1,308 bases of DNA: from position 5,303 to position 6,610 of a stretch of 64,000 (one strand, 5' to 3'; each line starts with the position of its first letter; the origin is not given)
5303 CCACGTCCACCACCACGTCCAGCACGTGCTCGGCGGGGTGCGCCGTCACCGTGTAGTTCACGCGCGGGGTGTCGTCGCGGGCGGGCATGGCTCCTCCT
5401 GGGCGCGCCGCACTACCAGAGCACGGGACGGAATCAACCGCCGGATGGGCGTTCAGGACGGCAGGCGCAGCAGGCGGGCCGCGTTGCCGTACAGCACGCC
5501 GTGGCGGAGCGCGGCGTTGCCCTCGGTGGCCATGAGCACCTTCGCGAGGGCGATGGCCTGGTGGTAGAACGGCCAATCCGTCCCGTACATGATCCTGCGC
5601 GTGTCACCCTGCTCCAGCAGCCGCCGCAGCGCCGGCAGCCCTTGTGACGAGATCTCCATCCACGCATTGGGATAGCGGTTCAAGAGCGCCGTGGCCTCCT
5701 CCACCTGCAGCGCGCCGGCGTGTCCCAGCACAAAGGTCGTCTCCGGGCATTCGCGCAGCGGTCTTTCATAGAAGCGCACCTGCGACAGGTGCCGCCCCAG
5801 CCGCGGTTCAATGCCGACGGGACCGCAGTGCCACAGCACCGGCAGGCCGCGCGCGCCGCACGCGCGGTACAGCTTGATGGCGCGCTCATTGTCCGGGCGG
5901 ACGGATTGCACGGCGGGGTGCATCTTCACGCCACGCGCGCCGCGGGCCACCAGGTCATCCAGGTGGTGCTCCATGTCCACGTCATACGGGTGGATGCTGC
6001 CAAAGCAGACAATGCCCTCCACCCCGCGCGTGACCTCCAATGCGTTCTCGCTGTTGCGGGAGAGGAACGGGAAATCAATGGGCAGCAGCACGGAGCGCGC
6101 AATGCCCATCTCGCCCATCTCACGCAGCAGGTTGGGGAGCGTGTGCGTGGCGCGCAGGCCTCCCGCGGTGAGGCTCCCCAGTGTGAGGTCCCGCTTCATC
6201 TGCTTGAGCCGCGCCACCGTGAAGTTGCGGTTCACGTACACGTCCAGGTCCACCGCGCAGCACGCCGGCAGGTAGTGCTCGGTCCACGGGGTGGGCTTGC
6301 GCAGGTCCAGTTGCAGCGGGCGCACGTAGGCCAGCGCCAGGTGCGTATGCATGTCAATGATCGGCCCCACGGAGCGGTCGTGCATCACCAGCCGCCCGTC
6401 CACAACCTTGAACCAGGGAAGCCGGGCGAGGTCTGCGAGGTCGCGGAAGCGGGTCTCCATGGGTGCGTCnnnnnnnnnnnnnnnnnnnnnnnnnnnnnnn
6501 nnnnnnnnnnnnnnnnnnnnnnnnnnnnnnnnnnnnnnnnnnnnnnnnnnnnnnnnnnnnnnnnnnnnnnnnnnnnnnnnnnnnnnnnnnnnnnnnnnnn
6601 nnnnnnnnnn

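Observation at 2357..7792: Co-directional operon: PLP decarboxylase, amidohydrolase-2, M61 peptidase with PDZ domain, ATP-grasp ligase (and a Pro-rich repeat protein)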

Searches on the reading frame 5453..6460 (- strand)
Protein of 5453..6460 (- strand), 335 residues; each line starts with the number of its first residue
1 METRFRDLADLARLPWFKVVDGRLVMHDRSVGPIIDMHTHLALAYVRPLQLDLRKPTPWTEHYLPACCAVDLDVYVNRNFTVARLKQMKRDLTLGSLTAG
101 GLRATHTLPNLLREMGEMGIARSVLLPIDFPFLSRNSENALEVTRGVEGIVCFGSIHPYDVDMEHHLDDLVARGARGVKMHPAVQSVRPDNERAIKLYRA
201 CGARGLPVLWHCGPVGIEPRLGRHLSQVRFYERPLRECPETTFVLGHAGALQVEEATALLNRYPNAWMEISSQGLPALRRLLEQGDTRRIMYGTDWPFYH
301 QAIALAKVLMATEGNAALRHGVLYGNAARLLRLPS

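Call 4: search_protein_families(library=pfam, proteins=[window:5453-6460:-], max_evalue=0.01)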
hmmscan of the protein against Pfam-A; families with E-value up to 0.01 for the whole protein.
window:5453-6460:- (335 aa): 1 family
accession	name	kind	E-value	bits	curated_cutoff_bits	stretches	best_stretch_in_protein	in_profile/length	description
PF04909.20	Amidohydro_2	-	8.3e-30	105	26.4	1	170-333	101-289/289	Amidohydrolase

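Call 5: search_protein_families(library=ncbifam, proteins=[window:5453-6460:-], max_evalue=0.01)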
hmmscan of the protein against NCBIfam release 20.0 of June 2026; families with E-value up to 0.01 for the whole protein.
window:5453-6460:- (335 aa): 0 families

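Call 12: search_solved_structures(query=window:5453-6460:-, max_evalue=0.01)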
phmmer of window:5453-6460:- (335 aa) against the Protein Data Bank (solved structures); distinct sequences matched with E-value up to 0.01: 1.
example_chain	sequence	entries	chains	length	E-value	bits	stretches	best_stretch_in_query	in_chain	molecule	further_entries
3irs_A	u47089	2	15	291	0.0019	20.6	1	166-331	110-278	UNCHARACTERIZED PROTEIN BB4693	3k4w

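Call 20: find_homologous_proteins(query=window:5453-6460:-, max_evalue=0.00001)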
Query window:5453-6460:- (335 aa): 1564 proteins with E <= 0.00001 among 8000 candidates; the best 120 are listed.
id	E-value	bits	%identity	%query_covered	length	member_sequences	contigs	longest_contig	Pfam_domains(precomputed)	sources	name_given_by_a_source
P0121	1.0e-227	773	100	100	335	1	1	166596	PF04909.21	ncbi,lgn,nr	ncbi:MAG: amidohydrolase family protein [Deltaproteobacteria bacterium]|nr:amidohydrolase family pro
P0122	4.5e-156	537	70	99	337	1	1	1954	PF04909.21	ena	-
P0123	1.1e-155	536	67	100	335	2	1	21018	PF04909.21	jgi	jgi:predicted TIM-barrel fold metal-dependent hydrolase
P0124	2.5e-149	515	66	99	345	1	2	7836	PF04909.21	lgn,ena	-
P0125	1.3e-146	506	65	99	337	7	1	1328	PF04909.21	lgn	-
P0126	8.3e-146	504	65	100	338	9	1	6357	PF04909.21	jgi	-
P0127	1.9e-144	499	65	99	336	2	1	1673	PF04909.21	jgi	jgi:predicted TIM-barrel fold metal-dependent hydrolase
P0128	4.9e-144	498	64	100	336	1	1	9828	PF04909.21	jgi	-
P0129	1.1e-143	497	67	99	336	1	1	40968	PF04909.21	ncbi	ncbi:MAG: amidohydrolase family protein [Myxococcota bacterium]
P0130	3.4e-143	495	66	99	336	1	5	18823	PF04909.21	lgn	-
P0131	4.8e-142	491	64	99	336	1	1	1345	PF04909.21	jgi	-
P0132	2.3e-141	489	63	99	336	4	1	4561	PF04909.21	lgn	-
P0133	6.6e-141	487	67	98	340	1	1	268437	PF04909.21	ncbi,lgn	ncbi:MAG: amidohydrolase family protein [Candidatus Binatia bacterium]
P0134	2.7e-140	485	63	99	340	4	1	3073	PF04909.21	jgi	jgi:predicted TIM-barrel fold metal-dependent hydrolase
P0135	4.0e-140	485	64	98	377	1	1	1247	PF04909.21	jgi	jgi:predicted TIM-barrel fold metal-dependent hydrolase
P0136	4.9e-140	485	64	99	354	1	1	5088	PF04909.21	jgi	jgi:predicted TIM-barrel fold metal-dependent hydrolase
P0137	5.0e-140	485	65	99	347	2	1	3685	PF04909.21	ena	-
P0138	5.1e-140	484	64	99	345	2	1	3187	PF04909.21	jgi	jgi:predicted TIM-barrel fold metal-dependent hydrolase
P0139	1.0e-139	484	62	99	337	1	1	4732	PF04909.21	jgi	jgi:predicted TIM-barrel fold metal-dependent hydrolase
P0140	1.3e-139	483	62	99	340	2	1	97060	PF04909.21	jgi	jgi:predicted TIM-barrel fold metal-dependent hydrolase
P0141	1.8e-139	483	63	99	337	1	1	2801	PF04909.21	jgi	jgi:predicted TIM-barrel fold metal-dependent hydrolase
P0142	1.9e-139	483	63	99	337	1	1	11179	PF04909.21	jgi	jgi:predicted TIM-barrel fold metal-dependent hydrolase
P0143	3.4e-139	482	64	98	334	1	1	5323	PF04909.21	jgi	jgi:uncharacterized protein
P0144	3.5e-139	482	64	99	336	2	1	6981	PF04909.21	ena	-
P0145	3.7e-139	482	61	99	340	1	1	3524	PF04909.21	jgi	jgi:uncharacterized protein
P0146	4.6e-139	481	62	99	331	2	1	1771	PF04909.21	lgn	-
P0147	5.2e-139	481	63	99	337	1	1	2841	PF04909.21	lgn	-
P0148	7.9e-139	481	63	98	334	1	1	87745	PF04909.21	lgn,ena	-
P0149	1.2e-138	480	63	99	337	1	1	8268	PF04909.21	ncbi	-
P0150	1.4e-138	480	63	99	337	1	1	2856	PF04909.21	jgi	jgi:predicted TIM-barrel fold metal-dependent hydrolase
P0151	1.6e-138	480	64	98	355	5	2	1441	PF04909.21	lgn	-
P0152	1.8e-138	479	63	99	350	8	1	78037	PF04909.21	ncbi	-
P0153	2.0e-138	479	63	99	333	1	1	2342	PF04909.21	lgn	-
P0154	3.0e-138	479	62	99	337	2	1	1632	PF04909.21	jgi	jgi:uncharacterized protein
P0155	3.2e-138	479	63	98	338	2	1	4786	PF04909.21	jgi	jgi:predicted TIM-barrel fold metal-dependent hydrolase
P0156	5.2e-138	478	61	100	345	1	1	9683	PF04909.21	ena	-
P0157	8.1e-138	477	62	98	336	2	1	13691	PF04909.21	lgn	-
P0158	9.6e-138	477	63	99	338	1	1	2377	PF04909.21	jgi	jgi:predicted TIM-barrel fold metal-dependent hydrolase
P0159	1.2e-137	477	62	98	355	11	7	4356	PF04909.21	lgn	-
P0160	1.7e-137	476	63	99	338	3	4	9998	PF04909.21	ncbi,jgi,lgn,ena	jgi:predicted TIM-barrel fold metal-dependent hydrolase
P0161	3.0e-137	475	62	99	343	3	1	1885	PF04909.21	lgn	-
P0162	5.5e-137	475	61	99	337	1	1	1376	PF04909.21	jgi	jgi:uncharacterized protein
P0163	2.4e-136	472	63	98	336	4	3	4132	PF04909.21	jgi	-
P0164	2.6e-136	472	62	99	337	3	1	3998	PF04909.21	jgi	-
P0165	4.1e-136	472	63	99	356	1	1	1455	PF04909.21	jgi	jgi:predicted TIM-barrel fold metal-dependent hydrolase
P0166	5.9e-136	471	62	99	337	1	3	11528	PF04909.21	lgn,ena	-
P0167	9.4e-136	470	63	99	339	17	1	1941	PF04909.21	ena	-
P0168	1.7e-135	470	61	99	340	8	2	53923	PF04909.21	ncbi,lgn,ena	-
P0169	1.9e-135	469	61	99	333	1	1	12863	PF04909.21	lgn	-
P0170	3.9e-135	468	61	98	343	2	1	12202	PF04909.21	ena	-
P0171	4.4e-135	468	64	99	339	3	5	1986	PF04909.21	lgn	-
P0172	1.2e-134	467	61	99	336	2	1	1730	PF04909.21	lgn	-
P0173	1.3e-134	467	63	99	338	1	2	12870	PF04909.21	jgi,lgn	jgi:hypothetical protein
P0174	1.3e-134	467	62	98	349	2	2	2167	PF04909.21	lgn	-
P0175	2.3e-134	466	63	98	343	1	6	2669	PF04909.21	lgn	-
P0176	5.5e-134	465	61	99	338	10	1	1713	PF04909.21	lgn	-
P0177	6.6e-134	464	61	100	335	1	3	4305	PF04909.21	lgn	-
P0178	1.5e-133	463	62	98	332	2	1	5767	PF04909.21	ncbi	-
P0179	1.6e-133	463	61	99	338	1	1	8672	PF04909.21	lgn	-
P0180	2.2e-133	463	64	99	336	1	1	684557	PF04909.21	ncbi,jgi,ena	jgi:predicted TIM-barrel fold metal-dependent hydrolase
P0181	3.1e-133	462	62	99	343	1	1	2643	PF04909.21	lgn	-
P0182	4.8e-133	462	62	99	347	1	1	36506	PF04909.21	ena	-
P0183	1.3e-132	460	60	100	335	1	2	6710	PF04909.21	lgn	-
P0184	1.4e-132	460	61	99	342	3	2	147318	PF04909.21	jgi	jgi:predicted TIM-barrel fold metal-dependent hydrolase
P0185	1.5e-132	460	63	99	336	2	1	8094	PF04909.21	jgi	jgi:uncharacterized protein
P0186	1.7e-132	460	61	99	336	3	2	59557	PF04909.21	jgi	jgi:predicted TIM-barrel fold metal-dependent hydrolase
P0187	2.7e-132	459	61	98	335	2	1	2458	PF04909.21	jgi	-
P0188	4.3e-132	458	63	99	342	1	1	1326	PF04909.21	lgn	-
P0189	5.1e-132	458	61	98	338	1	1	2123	PF04909.21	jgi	-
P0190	5.3e-132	458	61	99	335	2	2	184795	PF04909.21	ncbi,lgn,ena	ncbi:MAG: amidohydrolase family protein [Labilithrix sp.]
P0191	5.7e-132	458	60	99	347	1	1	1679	PF04909.21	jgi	jgi:uncharacterized protein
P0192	7.5e-132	458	61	99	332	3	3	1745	PF04909.21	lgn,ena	-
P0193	7.9e-132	458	61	98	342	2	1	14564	PF04909.21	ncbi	ncbi:MAG: amidohydrolase family protein [Candidatus Binatia bacterium]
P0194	9.4e-132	457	59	98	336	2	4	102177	PF04909.21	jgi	jgi:predicted TIM-barrel fold metal-dependent hydrolase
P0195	1.2e-131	457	61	98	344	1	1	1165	PF04909.21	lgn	-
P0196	1.8e-131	456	62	98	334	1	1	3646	PF04909.21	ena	-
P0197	1.9e-131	456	62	99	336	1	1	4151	PF04909.21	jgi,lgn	jgi:predicted TIM-barrel fold metal-dependent hydrolase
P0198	2.2e-131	456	62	99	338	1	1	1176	PF04909.21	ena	-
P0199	2.2e-131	456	61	98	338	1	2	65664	PF04909.21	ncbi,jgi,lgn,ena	-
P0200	3.1e-131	456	60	99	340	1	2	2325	PF04909.21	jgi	jgi:uncharacterized protein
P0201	3.1e-131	456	60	98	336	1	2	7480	PF04909.21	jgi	jgi:uncharacterized protein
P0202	3.4e-131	455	60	99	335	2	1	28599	PF04909.21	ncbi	-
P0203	4.5e-131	455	60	99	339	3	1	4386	PF04909.21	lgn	-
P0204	4.5e-131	455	59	99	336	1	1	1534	PF04909.21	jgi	jgi:predicted TIM-barrel fold metal-dependent hydrolase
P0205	5.4e-131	455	60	99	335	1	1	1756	PF04909.21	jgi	jgi:uncharacterized protein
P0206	5.7e-131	455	59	99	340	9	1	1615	PF04909.21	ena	-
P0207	7.8e-131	454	59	99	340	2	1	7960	PF04909.21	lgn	-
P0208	8.0e-131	454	61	99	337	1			PF04909.21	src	-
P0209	8.4e-131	454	60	98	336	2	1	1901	PF04909.21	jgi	jgi:hypothetical protein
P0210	8.7e-131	454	62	98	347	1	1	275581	PF04909.21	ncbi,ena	-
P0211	9.4e-131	454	61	99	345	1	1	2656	PF04909.21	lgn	-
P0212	9.7e-131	454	59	98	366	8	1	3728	PF04909.21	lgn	-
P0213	1.0e-130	454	61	98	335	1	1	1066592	PF04909.21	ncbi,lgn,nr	ncbi:amidohydrolase family protein [bacterium]|nr:amidohydrolase family protein [bacterium]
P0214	1.1e-130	454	60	99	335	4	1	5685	PF04909.21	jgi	jgi:uncharacterized protein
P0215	1.3e-130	454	60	99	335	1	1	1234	PF04909.21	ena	-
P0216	1.3e-130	454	60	98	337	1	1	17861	PF04909.21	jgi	jgi:predicted TIM-barrel fold metal-dependent hydrolase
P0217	1.4e-130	453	61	99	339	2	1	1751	PF04909.21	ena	-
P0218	1.5e-130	453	62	99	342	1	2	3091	PF04909.21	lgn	-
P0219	1.5e-130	453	60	99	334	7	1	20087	PF04909.21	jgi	jgi:predicted TIM-barrel fold metal-dependent hydrolase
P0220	1.7e-130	453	62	99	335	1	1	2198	PF04909.21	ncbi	-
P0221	2.2e-130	453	61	98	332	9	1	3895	PF04909.21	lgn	-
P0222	3.2e-130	452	60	99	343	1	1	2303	PF04909.21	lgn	-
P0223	3.4e-130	452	64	99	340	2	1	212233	PF04909.21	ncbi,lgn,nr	ncbi:MAG: amidohydrolase family protein [Polyangiaceae bacterium]|nr:amidohydrolase family protein [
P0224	4.3e-130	452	60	99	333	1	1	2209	PF04909.21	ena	-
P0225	5.0e-130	452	60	98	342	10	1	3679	PF04909.21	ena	-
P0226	5.2e-130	452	60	99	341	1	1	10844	PF04909.21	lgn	-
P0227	5.3e-130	452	61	99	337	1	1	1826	PF04909.21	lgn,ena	-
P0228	6.4e-130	451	61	99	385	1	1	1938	PF04909.21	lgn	-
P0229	7.2e-130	451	60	99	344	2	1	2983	PF04909.21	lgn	-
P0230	7.2e-130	451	61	99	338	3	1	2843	PF04909.21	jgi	jgi:predicted TIM-barrel fold metal-dependent hydrolase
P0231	7.7e-130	451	61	98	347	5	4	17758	PF04909.21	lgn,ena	-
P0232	7.8e-130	451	61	99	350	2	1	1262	PF04909.21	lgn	-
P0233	8.0e-130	451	62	99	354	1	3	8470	PF04909.21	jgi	jgi:predicted TIM-barrel fold metal-dependent hydrolase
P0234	9.6e-130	451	60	99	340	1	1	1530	PF04909.21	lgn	-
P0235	1.1e-129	451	59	99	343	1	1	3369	PF04909.21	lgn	-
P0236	1.2e-129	450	60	98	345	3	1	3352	PF04909.21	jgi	jgi:uncharacterized protein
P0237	1.3e-129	450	61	99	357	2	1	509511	PF04909.21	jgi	jgi:hypothetical protein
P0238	1.4e-129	450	61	99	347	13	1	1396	PF04909.21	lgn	-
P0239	1.4e-129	450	60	98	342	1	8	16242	PF04909.21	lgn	-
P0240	1.4e-129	450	59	99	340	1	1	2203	PF04909.21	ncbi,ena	-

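Call 22: find_related_loci(query=A2, collection=metagenome_contigs, flank=10000)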
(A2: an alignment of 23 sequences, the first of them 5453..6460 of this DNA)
Query A2 (335 aa) in metagenome_contigs; peptide patterns used: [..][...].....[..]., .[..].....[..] (x = any residue, [..] = any of these).
600 stretches matched a pattern (row limit reached: there are more); 560 encode a relative of the query (tblastn E <= 1e-3); the best 80 are kept; 80 distinct loci.
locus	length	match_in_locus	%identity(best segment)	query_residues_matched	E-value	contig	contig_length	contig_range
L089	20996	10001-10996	65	3-333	5e-148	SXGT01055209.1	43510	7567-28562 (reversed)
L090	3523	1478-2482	64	1-333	6e-152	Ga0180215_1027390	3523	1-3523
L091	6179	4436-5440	64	1-333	5e-147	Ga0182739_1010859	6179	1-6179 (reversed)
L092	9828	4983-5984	64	2-335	2e-146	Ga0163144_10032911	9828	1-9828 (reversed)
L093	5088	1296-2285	64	1-329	4e-147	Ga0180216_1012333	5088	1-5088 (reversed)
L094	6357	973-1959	65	1-329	3e-145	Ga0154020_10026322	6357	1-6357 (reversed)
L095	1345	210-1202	64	3-333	3e-158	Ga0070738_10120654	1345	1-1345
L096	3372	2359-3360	62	3-335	1e-147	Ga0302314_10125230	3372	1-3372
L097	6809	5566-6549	64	5-331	8e-141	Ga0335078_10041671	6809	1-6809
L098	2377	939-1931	62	3-333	6e-149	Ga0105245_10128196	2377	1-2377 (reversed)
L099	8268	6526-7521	63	5-335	5e-140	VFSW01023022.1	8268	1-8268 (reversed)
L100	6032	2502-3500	62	2-333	2e-139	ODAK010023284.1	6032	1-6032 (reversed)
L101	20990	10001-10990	61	5-333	7e-137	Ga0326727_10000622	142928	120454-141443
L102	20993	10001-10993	62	3-333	6e-137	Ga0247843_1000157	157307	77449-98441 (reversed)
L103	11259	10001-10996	61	3-334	5e-137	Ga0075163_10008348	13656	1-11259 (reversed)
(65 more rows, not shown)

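Call 42: find_encoding_contigs(protein=P0128, flank=10000, max_places=1)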
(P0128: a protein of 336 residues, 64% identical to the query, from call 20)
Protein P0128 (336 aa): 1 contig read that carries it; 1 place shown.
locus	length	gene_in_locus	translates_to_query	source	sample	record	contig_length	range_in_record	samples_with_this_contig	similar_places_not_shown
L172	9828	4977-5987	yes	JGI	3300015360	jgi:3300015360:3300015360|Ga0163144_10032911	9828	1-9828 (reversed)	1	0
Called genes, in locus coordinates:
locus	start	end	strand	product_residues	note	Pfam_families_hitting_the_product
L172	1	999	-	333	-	?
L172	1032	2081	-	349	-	PF01145:Band_7, PF16200:Band_7_C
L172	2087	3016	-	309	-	PF01145:Band_7, PF16200:Band_7_C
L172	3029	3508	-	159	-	PF01957:NfeD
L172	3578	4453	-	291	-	-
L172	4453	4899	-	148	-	-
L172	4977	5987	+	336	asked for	PF04909:Amidohydro_2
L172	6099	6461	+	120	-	PF00072:Response_reg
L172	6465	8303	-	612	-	PF03169:OPT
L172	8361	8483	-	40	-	-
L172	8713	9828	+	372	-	?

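Call 43: find_encoding_contigs(protein=P0126, flank=10000, max_places=1)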
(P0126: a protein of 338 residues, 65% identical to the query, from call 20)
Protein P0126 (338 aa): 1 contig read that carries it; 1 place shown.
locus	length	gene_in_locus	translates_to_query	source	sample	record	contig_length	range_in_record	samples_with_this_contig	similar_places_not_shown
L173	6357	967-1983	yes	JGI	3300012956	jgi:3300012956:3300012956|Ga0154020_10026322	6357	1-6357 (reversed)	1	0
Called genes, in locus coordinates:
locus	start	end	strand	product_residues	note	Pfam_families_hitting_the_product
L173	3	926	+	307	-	?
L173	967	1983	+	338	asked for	PF04909:Amidohydro_2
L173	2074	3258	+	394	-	-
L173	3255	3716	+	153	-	-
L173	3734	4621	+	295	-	-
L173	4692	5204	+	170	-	PF00174:Oxidored_molyb (weak)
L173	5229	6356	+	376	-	?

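Call 84: predict_structure(alignment_id=A2)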
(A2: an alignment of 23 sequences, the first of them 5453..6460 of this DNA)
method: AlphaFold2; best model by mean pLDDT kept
length: 335 residues; sequences in the alignment: 23
mean_pLDDT: 91.4   pTM: 0.91
mean pLDDT of the five models: 91.4, 90.8, 89.3, 88.9, 88.5
residues with pLDDT >= 90: 253; 70-90: 64; 50-70: 18; < 50: 0
segments of 3 or more residues with pLDDT < 50: none
pLDDT, mean of each block of 10 residues (from residue 1): 94 96 92 95 71 89 93 94 85 67 85 97 92 82 93 94 94 96 91 97 97 79 92 97 89 94 97 95 97 95 97 97 98 85
secondary structure, 60 per line:
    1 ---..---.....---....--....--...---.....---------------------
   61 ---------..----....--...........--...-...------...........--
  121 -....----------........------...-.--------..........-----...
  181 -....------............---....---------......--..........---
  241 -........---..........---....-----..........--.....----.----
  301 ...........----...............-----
elements in order: H9-13 E17-20 E23-26 E35-39 H76-79 H82-92 H108-118 E122-125 H136-143 E150-152 H163-172 E178-180 H182-185 H192-203 E207-210 H220-225 H228-237 E242-245 H246-249 H253-262 E266-269 H275-284 H301-311 H316-330

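Call 86: fold_search(model_id=the predicted structure, library=pdb)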
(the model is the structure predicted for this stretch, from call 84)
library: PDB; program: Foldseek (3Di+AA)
matches with E <= 10: 1631; with E <= 0.001: 185
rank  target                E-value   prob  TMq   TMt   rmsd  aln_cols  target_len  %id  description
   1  3irs_A                3.9e-12  1.00  0.62  0.73   6.7       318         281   19  CRYSTAL STRUCTURE OF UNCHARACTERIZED TIM-BARREL PROTEIN BB4693 FROM Bordetella bronchiseptica (released 2009-09-01)
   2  4hk5_A                1.2e-11  1.00  0.58  0.55   8.1       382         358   16  Crystal structure of Cordyceps militaris IDCase in apo form (released 2013-09-11)
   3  4hk7_A                1.3e-11  1.00  0.59  0.53   7.9       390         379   16  Crystal structure of Cordyceps militaris IDCase in complex with uracil (released 2013-09-11)
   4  2dvt_C                2.0e-11  1.00  0.60  0.62   6.1       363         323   15  Crystal Structure of 2,6-Dihydroxybenzoate Decarboxylase from Rhizobium (released 2006-09-19)
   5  4lan_A                2.0e-11  1.00  0.57  0.52   8.8       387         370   16  Crystal structure of Cordyceps militaris IDCase H195A mutant (released 2013-10-02)
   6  4lam_B                2.0e-11  1.00  0.59  0.55   7.9       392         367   16  Crystal structure of Cordyceps militaris IDCase D323N mutant in complex with 5-carboxyl-uracil (released 2013-10-02)
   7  4hjw_A                2.0e-11  1.00  0.57  0.52   9.0       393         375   16  Crystal structure of Metarhizium anisopliae IDCase in apo form (released 2013-09-11)
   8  4hjw_C                2.0e-11  1.00  0.56  0.50   8.6       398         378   17  Crystal structure of Metarhizium anisopliae IDCase in apo form (released 2013-09-11)
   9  4lak_A                2.6e-11  1.00  0.60  0.60   6.6       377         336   14  Crystal structure of Cordyceps militaris IDCase D323N mutant in apo form (released 2013-10-02)
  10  2dvt_B                3.3e-11  1.00  0.60  0.62   5.6       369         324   13  Crystal Structure of 2,6-Dihydroxybenzoate Decarboxylase from Rhizobium (released 2006-09-19)
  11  4lan_B                3.3e-11  1.00  0.59  0.54   8.4       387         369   16  Crystal structure of Cordyceps militaris IDCase H195A mutant (released 2013-10-02)
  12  4hk6_B                3.8e-11  1.00  0.59  0.54   8.0       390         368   16  Crystal structure of Cordyceps militaris IDCase in complex with 5-nitro-uracil (released 2013-09-11)
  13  2dvt_A                4.0e-11  1.00  0.60  0.62   5.6       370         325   14  Crystal Structure of 2,6-Dihydroxybenzoate Decarboxylase from Rhizobium (released 2006-09-19)
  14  4hk7_C                4.0e-11  1.00  0.59  0.53   8.1       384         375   16  Crystal structure of Cordyceps militaris IDCase in complex with uracil (released 2013-09-11)
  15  4hk6_A                4.3e-11  1.00  0.60  0.55   8.1       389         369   16  Crystal structure of Cordyceps militaris IDCase in complex with 5-nitro-uracil (released 2013-09-11)
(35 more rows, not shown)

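Call 87: search_protein_families(library=pfam, proteins=[L173:2074-3258:+], max_evalue=0.01)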
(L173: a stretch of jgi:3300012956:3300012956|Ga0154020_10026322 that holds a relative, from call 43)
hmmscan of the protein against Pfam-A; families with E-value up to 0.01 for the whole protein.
L173:2074-3258:+ (394 aa): 1 family
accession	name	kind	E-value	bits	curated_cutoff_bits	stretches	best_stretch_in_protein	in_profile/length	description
PF08614.16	ATG16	-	0.0057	17.3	33.7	1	255-320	62-117/200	Autophagy protein 16 (ATG16)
